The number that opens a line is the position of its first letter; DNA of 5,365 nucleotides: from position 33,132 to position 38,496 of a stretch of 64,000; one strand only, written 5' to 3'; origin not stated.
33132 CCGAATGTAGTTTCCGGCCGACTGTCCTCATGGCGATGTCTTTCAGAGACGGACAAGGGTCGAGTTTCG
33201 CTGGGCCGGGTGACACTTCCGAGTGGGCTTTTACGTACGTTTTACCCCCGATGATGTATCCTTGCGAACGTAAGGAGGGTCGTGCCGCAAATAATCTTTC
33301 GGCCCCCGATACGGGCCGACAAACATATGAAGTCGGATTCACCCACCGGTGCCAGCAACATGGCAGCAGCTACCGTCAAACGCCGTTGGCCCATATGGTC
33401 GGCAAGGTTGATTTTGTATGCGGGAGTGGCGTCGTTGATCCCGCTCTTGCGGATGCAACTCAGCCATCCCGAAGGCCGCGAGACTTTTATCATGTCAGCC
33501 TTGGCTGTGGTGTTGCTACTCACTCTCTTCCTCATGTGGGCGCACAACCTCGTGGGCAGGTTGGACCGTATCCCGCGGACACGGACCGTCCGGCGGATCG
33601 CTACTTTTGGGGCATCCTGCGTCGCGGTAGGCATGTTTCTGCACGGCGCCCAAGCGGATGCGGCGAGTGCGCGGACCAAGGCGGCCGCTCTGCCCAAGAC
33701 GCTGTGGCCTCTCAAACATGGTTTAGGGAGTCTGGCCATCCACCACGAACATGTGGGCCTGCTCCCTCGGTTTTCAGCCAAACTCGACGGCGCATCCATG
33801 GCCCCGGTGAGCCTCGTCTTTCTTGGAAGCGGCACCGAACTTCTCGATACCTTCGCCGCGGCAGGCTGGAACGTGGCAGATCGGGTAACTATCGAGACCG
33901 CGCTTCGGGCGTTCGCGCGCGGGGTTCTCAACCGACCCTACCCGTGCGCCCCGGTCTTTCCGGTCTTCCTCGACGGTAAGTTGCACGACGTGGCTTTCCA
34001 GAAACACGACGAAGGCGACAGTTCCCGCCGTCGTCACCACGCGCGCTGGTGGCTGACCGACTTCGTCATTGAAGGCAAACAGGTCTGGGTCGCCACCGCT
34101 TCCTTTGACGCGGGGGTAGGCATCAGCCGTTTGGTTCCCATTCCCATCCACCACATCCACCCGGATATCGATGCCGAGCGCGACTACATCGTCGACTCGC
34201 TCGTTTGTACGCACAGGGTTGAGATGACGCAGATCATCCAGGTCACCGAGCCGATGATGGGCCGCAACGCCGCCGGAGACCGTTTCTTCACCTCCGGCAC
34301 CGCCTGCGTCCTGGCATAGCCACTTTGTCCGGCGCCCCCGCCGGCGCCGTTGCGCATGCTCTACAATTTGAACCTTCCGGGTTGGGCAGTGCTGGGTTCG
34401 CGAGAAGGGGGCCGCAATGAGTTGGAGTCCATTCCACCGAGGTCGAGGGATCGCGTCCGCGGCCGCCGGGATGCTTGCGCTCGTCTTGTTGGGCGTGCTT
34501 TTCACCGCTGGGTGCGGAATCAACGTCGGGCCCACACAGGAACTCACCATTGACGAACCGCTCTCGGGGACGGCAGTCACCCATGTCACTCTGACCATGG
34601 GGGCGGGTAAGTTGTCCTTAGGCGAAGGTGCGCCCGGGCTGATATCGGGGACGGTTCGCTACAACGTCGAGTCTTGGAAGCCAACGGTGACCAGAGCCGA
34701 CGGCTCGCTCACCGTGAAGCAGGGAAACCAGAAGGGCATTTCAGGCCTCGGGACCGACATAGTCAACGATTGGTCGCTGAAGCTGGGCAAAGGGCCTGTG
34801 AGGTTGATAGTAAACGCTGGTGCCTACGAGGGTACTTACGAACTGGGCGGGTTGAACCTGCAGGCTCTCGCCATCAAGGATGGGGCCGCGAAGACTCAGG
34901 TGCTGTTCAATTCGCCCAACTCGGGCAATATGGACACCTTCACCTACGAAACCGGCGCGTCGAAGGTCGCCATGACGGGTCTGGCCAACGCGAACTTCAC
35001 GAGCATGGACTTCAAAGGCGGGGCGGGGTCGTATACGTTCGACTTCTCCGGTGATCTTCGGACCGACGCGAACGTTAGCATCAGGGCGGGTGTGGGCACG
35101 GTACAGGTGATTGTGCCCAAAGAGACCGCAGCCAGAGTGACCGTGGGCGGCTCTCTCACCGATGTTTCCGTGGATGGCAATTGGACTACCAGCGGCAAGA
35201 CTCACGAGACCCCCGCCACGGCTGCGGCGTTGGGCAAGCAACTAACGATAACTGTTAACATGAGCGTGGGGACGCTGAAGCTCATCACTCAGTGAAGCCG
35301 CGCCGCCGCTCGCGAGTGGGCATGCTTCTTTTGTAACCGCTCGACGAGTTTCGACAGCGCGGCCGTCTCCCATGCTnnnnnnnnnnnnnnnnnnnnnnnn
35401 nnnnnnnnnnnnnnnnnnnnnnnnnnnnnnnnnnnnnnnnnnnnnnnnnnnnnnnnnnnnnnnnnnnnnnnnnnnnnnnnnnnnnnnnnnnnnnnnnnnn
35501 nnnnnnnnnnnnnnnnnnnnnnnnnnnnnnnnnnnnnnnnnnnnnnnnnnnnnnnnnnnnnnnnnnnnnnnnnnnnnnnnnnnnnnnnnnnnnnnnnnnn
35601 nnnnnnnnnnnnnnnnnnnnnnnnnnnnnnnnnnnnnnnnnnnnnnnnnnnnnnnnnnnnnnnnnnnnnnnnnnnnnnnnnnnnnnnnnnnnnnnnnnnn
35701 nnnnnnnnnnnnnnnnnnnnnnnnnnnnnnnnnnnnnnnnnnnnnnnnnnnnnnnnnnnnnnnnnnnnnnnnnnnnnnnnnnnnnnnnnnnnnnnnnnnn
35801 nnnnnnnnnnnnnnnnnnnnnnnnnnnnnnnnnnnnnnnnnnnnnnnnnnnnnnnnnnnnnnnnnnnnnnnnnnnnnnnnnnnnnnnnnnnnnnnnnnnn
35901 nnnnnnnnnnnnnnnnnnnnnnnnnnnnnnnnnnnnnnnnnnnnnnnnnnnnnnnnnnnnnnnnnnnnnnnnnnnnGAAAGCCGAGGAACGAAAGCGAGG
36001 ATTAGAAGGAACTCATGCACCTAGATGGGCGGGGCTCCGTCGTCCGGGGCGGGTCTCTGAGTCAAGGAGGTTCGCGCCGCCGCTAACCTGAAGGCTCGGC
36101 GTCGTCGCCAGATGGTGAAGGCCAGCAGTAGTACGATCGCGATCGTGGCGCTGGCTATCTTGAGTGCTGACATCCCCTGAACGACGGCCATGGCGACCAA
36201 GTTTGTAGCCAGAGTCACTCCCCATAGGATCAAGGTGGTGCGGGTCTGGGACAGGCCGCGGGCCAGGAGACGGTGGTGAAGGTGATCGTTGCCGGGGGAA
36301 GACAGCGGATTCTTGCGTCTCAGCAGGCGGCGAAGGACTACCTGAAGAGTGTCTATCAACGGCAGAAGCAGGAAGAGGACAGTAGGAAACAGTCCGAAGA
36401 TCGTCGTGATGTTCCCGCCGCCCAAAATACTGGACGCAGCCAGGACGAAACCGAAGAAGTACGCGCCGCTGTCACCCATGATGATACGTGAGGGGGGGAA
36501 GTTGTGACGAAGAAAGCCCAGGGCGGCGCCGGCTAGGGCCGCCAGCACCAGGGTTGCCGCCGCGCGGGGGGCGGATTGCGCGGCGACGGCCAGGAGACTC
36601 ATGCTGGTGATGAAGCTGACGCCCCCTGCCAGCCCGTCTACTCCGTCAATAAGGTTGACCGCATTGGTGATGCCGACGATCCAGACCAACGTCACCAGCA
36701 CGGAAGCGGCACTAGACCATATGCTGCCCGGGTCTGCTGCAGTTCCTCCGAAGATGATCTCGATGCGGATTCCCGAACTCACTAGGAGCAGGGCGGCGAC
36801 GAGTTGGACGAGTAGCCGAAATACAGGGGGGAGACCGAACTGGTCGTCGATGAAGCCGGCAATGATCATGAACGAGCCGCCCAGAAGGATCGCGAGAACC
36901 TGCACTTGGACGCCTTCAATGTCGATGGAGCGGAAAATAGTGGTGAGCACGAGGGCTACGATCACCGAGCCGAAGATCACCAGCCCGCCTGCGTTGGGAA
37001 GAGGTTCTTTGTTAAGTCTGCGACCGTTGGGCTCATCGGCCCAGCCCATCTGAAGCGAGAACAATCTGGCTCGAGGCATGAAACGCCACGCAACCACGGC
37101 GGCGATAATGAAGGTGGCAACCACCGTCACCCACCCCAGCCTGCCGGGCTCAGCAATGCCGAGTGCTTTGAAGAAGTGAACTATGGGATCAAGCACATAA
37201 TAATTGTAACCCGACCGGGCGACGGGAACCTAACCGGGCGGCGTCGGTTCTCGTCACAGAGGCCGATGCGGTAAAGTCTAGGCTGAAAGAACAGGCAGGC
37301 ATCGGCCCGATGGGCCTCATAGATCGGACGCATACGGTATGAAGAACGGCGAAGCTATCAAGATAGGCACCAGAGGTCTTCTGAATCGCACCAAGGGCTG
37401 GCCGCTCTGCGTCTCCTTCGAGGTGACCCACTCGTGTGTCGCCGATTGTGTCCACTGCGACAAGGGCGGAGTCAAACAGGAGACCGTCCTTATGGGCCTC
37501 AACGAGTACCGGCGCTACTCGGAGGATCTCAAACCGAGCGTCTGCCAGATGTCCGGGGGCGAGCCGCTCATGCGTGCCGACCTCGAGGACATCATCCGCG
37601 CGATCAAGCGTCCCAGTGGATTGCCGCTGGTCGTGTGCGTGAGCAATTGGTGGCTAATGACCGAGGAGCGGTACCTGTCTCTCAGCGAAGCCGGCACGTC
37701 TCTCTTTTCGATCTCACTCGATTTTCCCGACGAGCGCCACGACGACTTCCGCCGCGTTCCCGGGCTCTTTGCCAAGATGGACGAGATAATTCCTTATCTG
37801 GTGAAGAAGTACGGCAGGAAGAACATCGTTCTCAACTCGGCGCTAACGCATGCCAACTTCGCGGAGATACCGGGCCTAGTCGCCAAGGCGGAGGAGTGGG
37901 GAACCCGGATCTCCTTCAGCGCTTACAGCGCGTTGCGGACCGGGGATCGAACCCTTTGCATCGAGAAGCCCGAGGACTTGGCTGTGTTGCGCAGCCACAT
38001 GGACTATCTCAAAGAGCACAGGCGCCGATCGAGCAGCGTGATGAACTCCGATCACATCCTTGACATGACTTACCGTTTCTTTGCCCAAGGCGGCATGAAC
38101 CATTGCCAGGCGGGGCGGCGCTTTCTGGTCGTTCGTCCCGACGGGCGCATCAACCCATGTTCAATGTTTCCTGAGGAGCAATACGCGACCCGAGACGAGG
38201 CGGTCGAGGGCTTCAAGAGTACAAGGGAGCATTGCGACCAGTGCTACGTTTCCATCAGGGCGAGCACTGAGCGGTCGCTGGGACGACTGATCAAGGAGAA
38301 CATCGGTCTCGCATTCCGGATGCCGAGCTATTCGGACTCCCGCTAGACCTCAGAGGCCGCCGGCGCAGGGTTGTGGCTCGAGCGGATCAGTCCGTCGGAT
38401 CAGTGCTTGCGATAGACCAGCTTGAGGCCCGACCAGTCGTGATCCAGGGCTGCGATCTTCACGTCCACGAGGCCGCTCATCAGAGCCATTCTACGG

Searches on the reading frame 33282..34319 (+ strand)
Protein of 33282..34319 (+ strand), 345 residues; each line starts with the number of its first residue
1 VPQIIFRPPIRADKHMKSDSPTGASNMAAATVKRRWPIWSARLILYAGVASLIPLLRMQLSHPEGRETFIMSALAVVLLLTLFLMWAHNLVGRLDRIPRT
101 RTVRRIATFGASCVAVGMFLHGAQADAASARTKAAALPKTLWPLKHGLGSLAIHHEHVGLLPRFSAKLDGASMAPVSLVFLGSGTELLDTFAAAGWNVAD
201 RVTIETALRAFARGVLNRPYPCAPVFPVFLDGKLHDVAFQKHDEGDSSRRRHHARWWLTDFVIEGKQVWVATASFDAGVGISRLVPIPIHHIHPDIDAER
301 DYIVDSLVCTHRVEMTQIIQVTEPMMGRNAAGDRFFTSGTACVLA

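Call 61: search_protein_families(library=pfam, proteins=[window:33282-34319:+], max_evalue=0.00001)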
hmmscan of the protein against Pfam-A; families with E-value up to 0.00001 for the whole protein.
window:33282-34319:+ (345 aa): 1 family
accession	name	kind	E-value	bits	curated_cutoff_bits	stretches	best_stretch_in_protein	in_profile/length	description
PF14067.11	LssY_C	-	4.7e-48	163.7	25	1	161-340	4-187/188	LssY C-terminus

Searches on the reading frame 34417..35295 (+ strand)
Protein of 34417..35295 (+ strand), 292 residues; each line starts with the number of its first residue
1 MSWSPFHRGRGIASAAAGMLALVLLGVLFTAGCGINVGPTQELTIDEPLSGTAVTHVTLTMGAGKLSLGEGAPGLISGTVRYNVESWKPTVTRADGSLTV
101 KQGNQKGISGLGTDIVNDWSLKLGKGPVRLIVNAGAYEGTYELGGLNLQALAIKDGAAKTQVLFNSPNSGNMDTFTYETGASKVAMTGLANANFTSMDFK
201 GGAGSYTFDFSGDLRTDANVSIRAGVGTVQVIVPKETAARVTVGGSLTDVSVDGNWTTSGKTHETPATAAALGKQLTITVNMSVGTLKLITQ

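Call 61: search_protein_families(library=pfam, proteins=[window:34417-35295:+], max_evalue=0.00001)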
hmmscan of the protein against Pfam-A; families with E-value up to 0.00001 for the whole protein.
window:34417-35295:+ (292 aa): 2 families
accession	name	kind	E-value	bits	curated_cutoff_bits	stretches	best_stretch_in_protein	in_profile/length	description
PF17115.11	Toast_rack_N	-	4.9e-13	49.6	22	1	55-136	6-92/92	N-terminal domain of toast_rack, DUF2154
PF09922.15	LiaF-like_C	-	9.8e-06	25.9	29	0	193-288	13-113/114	Cell wall-active antibiotics response LiaF, C-terminal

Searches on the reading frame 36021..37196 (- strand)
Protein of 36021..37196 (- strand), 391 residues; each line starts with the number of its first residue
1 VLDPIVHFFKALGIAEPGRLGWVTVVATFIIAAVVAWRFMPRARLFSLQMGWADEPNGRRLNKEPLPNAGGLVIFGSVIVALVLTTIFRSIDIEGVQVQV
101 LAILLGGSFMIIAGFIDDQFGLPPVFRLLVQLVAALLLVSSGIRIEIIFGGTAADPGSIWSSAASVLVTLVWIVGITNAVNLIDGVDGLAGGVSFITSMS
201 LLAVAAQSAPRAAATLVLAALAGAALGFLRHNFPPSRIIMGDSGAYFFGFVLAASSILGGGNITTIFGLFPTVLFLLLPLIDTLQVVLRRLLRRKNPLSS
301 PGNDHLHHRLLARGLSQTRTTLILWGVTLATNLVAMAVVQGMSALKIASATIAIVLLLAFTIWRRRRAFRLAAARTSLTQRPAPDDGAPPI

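Call 61: search_protein_families(library=pfam, proteins=[window:36021-37196:-], max_evalue=0.00001)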
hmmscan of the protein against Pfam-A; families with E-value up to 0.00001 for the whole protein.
window:36021-37196:- (391 aa): 1 family
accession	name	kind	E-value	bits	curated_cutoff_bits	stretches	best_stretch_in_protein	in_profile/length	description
PF00953.26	Glycos_transf_4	-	1.9e-35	122.7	27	1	101-259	2-159/160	Glycosyl transferase family 4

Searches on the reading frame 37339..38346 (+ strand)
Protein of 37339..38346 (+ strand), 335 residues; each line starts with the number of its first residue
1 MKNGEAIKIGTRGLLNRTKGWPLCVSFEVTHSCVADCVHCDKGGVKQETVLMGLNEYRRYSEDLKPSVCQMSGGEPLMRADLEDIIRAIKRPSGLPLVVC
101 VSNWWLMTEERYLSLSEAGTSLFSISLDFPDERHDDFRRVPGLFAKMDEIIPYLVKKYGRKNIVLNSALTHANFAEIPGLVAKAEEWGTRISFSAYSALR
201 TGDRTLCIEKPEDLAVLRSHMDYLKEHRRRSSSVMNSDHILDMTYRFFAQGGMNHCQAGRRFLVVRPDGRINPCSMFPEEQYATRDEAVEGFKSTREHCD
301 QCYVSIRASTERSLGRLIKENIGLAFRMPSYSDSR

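Call 61: search_protein_families(library=pfam, proteins=[window:37339-38346:+], max_evalue=0.00001)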
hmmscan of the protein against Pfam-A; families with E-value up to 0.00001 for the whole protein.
window:37339-38346:+ (335 aa): 1 family
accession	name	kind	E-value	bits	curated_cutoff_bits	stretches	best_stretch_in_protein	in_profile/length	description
PF04055.27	Radical_SAM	-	4.9e-13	50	29.5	1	28-160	2-142/166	Radical SAM superfamily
